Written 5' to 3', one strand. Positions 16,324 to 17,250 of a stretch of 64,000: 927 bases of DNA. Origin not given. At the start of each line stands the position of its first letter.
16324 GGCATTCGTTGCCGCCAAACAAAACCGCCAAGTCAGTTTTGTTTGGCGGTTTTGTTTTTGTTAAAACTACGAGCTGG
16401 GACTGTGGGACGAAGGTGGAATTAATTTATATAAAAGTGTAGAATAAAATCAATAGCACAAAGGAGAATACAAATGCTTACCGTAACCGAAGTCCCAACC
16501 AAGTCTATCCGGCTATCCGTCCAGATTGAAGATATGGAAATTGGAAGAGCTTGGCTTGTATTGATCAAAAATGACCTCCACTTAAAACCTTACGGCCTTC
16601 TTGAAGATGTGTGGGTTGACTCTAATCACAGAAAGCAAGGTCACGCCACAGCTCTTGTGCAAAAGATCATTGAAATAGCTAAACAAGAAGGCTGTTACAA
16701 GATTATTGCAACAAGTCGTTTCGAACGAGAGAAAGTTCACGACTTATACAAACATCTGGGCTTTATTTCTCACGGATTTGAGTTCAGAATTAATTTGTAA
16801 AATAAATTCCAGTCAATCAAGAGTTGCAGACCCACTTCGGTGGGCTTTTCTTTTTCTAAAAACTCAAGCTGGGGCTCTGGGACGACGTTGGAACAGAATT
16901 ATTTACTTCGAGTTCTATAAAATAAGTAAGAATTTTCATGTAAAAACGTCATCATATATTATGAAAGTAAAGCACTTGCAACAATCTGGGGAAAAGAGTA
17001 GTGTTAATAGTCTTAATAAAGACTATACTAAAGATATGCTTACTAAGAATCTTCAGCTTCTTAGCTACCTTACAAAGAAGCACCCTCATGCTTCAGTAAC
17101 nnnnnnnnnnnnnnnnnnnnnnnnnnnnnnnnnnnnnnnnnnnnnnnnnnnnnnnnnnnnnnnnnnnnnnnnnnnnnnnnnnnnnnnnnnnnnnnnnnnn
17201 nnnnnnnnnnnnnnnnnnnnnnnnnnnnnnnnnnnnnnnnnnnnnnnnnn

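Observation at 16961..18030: Panacea-domain protein plus unknown partner: candidate toxin-antitoxin pair next to the retron-like locus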

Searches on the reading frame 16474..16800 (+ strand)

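Call 3: search_protein_families(library=pfam, proteins=[window:16474-16800:+], max_evalue=1)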
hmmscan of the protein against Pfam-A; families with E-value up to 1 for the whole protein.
window:16474-16800:+ (108 aa): 10 families
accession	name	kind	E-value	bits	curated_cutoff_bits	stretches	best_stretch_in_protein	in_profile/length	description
PF00583.31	Acetyltransf_1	-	3.7e-14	53.5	20.7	1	37-97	56-116/116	Acetyltransferase (GNAT) family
PF13508.13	Acetyltransf_7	-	1.3e-10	41.9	27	1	19-98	11-83/84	Acetyltransferase (GNAT) domain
PF08445.16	FR47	-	3e-05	24.4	22.1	1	38-99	19-79/86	FR47-like protein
PF13673.13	Acetyltransf_10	-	8.7e-05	22.9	23.6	1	43-104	54-114/128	Acetyltransferase (GNAT) domain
PF14542.12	Acetyltransf_CG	-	0.0011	19.5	30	1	44-86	28-69/80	GCN5-related N-acetyl-transferase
PF13880.12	Acetyltransf_13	-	0.024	14.9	22.8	1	45-65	9-29/69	ESCO1/2 acetyl-transferase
PF13420.13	Acetyltransf_4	-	0.029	14.8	24.3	1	45-102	80-139/155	Acetyltransferase (GNAT) domain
PF13523.12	Acetyltransf_8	-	0.063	13.3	27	1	49-98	88-138/145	Acetyltransferase (GNAT) domain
PF13527.13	Acetyltransf_9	-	0.065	13.7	25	1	41-73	73-105/127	Acetyltransferase (GNAT) domain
PF13302.13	Acetyltransf_3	-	0.072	14.2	25.4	1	21-97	65-137/138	Acetyltransferase (GNAT) domain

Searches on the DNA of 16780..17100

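Call 79: search_rna_families(source=window, start=16780, end=17100, threshold=evalue, max_evalue=1)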
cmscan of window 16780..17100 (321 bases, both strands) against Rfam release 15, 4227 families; matches with E-value up to 1: 0.
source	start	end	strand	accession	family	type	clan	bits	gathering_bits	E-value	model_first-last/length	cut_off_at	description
